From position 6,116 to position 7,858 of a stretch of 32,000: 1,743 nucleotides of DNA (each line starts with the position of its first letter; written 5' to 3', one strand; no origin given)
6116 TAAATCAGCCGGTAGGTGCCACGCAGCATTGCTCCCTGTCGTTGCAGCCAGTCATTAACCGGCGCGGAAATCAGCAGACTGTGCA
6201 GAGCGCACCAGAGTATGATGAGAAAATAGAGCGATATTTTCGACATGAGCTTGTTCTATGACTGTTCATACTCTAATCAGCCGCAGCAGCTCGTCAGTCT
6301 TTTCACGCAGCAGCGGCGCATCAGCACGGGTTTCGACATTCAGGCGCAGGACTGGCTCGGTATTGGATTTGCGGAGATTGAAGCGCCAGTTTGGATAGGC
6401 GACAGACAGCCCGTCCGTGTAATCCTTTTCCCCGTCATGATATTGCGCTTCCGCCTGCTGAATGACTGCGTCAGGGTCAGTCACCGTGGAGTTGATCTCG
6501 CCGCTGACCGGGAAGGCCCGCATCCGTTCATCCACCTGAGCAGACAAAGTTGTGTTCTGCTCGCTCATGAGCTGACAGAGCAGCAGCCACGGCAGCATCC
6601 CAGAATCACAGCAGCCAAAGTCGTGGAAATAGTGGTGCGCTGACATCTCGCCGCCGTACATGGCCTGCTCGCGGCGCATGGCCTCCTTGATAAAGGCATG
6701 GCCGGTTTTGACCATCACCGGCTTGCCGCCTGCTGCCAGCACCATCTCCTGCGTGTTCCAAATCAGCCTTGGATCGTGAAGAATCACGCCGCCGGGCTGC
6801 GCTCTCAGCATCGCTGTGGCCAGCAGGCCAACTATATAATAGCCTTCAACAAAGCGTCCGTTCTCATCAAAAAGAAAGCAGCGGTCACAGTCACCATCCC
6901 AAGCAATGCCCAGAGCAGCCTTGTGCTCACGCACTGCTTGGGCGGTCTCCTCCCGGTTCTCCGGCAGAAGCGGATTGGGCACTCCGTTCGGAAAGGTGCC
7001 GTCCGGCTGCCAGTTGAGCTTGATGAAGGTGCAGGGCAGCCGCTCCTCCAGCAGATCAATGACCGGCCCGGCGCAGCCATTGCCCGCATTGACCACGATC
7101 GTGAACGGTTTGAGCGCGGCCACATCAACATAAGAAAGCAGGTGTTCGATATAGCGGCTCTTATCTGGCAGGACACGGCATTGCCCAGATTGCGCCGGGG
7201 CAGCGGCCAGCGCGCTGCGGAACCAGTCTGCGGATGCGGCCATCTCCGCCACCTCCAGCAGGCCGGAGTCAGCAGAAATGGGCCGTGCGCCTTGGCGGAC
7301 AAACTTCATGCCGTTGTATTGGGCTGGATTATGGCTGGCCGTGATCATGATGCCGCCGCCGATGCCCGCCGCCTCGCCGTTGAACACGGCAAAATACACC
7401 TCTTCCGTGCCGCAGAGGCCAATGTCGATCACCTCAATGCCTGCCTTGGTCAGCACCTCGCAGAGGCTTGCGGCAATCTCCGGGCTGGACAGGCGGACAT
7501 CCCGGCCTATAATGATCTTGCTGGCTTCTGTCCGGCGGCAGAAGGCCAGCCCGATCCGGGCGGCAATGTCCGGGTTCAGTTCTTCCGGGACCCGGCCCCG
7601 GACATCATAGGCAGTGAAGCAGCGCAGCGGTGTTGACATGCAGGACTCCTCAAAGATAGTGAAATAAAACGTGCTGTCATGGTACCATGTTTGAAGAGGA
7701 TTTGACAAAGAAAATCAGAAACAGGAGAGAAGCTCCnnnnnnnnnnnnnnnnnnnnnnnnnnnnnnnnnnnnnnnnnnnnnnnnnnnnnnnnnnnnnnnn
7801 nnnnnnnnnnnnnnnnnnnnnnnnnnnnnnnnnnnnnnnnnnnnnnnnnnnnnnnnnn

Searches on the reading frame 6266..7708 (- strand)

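Call 83: search_protein_families(library=pfam, proteins=[window:6266-7708:-], max_evalue=0.00001)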
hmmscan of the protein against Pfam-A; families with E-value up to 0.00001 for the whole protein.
window:6266-7708:- (480 aa): 4 families
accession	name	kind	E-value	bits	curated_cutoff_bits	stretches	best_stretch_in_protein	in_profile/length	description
PF02878.22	PGM_PMM_I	-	8.9e-34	116.6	22.5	1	31-147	4-122/138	Phosphoglucomutase/phosphomannomutase, alpha/beta/alpha domain I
PF02880.22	PGM_PMM_III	-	5.1e-25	88.3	20.7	1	289-398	2-114/115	Phosphoglucomutase/phosphomannomutase, alpha/beta/alpha domain III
PF02879.22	PGM_PMM_II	-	5.7e-24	85.1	29.3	1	185-284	2-103/103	Phosphoglucomutase/phosphomannomutase, alpha/beta/alpha domain II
PF00408.26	PGM_PMM_IV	-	1.2e-08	35.4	23.1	1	404-472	1-63/68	Phosphoglucomutase/phosphomannomutase, C-terminal domain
